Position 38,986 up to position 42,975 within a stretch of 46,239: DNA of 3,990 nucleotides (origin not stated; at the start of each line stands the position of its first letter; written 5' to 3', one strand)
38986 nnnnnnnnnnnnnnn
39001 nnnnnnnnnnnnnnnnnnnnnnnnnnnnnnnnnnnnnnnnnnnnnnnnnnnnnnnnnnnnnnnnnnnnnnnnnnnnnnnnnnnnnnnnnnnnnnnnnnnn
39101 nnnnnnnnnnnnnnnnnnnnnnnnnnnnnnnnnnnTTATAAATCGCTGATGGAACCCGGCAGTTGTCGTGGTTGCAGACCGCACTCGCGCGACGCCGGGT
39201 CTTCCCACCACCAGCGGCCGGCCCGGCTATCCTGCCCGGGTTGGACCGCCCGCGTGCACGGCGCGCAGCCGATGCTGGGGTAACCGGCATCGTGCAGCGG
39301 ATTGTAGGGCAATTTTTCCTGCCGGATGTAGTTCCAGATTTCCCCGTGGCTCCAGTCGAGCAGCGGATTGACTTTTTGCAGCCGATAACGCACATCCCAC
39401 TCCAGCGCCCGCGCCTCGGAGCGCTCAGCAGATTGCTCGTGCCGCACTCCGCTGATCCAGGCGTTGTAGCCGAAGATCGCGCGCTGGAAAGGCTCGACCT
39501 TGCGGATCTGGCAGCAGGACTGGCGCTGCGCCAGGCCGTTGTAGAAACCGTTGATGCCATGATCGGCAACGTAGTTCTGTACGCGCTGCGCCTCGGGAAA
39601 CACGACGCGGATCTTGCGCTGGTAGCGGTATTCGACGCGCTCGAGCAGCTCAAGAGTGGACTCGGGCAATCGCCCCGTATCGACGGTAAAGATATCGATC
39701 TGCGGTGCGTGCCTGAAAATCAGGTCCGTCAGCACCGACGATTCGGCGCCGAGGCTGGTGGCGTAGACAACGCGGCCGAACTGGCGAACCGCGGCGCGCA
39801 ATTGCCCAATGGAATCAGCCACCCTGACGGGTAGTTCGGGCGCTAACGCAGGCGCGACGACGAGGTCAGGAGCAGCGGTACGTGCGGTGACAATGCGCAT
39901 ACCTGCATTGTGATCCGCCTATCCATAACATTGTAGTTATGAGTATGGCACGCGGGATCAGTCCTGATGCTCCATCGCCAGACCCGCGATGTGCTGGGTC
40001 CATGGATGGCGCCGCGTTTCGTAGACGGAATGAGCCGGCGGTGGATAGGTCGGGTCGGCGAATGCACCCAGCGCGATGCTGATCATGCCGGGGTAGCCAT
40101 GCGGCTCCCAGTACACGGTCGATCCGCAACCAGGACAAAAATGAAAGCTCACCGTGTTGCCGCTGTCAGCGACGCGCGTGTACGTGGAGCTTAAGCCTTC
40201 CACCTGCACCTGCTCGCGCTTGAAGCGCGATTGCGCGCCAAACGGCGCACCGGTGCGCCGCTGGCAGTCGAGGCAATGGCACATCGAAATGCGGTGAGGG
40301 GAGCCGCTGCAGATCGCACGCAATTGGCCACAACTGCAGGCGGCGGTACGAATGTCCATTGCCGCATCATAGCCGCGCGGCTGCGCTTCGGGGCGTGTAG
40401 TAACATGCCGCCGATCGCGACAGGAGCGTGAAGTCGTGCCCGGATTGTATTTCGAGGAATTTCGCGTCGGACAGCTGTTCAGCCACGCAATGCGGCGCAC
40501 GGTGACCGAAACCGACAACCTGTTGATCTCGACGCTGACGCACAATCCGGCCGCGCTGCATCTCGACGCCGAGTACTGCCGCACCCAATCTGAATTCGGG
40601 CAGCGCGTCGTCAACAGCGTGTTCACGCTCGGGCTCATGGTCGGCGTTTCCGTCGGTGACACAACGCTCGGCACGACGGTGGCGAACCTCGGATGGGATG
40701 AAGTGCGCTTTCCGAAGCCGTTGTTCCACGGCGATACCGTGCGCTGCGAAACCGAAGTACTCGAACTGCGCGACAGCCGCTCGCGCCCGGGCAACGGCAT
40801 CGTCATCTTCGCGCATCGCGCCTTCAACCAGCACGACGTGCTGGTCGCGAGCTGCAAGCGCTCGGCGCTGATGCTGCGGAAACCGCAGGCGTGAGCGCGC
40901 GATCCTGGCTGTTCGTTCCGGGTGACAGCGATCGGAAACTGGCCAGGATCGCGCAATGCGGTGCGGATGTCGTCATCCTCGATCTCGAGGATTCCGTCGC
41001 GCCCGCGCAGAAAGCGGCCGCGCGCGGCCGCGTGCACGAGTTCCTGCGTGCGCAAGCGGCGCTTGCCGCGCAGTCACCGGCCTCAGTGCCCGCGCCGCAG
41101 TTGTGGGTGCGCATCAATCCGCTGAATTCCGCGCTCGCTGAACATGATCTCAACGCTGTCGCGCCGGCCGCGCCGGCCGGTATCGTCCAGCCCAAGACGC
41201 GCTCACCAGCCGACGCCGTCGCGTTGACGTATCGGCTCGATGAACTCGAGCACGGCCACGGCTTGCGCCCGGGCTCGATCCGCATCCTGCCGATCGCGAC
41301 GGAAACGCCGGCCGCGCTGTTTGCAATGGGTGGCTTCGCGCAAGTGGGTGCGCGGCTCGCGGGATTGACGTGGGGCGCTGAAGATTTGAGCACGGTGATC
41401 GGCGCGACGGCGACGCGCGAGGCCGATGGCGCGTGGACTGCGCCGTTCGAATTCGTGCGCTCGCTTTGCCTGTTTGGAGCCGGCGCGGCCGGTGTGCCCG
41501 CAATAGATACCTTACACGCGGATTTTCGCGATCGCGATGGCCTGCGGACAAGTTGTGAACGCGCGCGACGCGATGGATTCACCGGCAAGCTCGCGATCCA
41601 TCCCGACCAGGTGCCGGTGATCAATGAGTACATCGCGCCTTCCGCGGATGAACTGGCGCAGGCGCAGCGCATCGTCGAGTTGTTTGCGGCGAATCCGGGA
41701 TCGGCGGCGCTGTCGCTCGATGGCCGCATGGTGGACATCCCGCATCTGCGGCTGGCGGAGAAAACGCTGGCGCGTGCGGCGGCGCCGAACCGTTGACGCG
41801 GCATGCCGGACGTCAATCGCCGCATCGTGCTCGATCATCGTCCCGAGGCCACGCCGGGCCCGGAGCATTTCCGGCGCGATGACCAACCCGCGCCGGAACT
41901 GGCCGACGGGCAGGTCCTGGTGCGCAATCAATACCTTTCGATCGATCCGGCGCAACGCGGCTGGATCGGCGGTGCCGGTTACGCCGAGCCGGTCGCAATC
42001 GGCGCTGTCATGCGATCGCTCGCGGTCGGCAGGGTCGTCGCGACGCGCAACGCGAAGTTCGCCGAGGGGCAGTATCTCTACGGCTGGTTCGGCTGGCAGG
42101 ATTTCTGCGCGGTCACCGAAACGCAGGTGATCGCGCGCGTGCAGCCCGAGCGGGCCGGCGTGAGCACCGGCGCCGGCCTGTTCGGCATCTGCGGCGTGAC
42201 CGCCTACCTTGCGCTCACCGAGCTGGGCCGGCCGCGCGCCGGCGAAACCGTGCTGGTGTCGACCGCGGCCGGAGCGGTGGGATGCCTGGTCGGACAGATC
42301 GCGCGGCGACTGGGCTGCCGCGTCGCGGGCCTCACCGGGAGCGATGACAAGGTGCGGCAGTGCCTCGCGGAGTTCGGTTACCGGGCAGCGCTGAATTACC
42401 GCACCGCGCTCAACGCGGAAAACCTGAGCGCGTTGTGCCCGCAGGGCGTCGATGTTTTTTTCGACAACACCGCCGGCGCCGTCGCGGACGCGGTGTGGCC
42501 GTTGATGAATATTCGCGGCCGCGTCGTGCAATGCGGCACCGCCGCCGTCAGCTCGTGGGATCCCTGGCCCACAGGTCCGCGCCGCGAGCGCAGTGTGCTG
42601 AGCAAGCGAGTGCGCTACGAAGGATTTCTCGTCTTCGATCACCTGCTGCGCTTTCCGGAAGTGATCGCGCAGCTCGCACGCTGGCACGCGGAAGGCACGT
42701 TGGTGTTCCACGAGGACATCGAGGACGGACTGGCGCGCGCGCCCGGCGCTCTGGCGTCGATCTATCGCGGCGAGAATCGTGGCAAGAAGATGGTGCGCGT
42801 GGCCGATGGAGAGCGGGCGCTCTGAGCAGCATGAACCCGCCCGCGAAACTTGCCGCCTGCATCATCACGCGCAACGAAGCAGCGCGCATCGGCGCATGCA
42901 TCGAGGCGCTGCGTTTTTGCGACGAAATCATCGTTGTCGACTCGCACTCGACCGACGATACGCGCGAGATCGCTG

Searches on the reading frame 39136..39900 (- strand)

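Call 20: search_protein_families(library=pfam, proteins=[window:39136-39900:-], max_evalue=0.00001)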
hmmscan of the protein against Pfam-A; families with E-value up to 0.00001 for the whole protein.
window:39136-39900:- (254 aa): 1 family
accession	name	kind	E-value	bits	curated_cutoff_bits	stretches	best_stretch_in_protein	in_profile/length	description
PF01507.26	PAPS_reduct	-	1.9e-45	155.4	22.5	1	44-218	2-175/175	Phosphoadenosine phosphosulfate reductase domain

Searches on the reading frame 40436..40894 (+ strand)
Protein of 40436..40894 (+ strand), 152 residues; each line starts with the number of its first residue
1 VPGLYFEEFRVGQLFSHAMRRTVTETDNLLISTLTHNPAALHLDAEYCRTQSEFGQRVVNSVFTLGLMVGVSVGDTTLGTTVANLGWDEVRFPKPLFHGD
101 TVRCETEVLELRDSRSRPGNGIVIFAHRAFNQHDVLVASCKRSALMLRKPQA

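Call 20: search_protein_families(library=pfam, proteins=[window:40436-40894:+], max_evalue=0.00001)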
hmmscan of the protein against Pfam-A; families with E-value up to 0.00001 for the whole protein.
window:40436-40894:+ (152 aa): 2 families
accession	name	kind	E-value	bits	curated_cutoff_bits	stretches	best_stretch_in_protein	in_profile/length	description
PF01575.25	MaoC_dehydratas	-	7.1e-17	61.6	27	1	11-115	6-108/123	MaoC like domain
PF19315.5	MC_hydratase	-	5.8e-13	49.1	26.5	1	3-145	21-163/353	Mesaconyl-CoA hydratase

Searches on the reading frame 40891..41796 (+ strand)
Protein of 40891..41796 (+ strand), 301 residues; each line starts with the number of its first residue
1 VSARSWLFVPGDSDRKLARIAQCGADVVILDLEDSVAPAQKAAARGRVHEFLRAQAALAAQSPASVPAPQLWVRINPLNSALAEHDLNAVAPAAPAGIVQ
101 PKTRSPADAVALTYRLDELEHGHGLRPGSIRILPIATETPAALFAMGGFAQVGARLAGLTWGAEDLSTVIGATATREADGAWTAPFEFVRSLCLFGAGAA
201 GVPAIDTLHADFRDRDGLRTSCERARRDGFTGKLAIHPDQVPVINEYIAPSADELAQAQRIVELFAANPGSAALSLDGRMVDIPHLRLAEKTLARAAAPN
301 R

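Call 20: search_protein_families(library=pfam, proteins=[window:40891-41796:+], max_evalue=0.00001)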
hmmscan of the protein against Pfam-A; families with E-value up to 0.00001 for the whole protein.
window:40891-41796:+ (301 aa): 2 families
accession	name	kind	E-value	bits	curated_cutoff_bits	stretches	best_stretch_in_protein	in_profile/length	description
PF03328.21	HpcH_HpaI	-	2.2e-34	119.1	25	1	4-238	1-221/221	HpcH/HpaI aldolase/citrate lyase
PF15617.12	C-C_Bond_Lyase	-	2e-13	50.6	28.4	1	217-297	237-316/320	C-C_Bond_Lyase of the TIM-Barrel fold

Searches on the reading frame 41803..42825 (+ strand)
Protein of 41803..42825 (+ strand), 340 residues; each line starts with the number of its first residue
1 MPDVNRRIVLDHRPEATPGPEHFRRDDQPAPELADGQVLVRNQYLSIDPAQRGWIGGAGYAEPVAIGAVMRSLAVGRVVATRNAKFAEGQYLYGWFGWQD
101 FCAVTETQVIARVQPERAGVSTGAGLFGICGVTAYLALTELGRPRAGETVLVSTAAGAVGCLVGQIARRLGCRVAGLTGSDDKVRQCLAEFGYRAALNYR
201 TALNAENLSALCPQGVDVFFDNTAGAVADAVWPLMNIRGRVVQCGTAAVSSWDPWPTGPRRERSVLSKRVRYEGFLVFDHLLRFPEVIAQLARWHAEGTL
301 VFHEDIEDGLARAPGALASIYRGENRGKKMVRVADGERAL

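Call 20: search_protein_families(library=pfam, proteins=[window:41803-42825:+], max_evalue=0.00001)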
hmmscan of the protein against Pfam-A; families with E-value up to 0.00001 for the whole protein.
window:41803-42825:+ (340 aa): 3 families
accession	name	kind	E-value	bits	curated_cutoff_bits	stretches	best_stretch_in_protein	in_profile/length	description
PF16884.10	ADH_N_2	-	1.1e-28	99.7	31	1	6-109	1-105/108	N-terminal domain of oxidoreductase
PF00107.32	ADH_zinc_N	-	8.9e-15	55.2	31.8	1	158-291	1-127/129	Zinc-binding dehydrogenase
PF13602.12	ADH_zinc_N_2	-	1.7e-10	42.4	27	1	195-328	5-131/134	Zinc-binding dehydrogenase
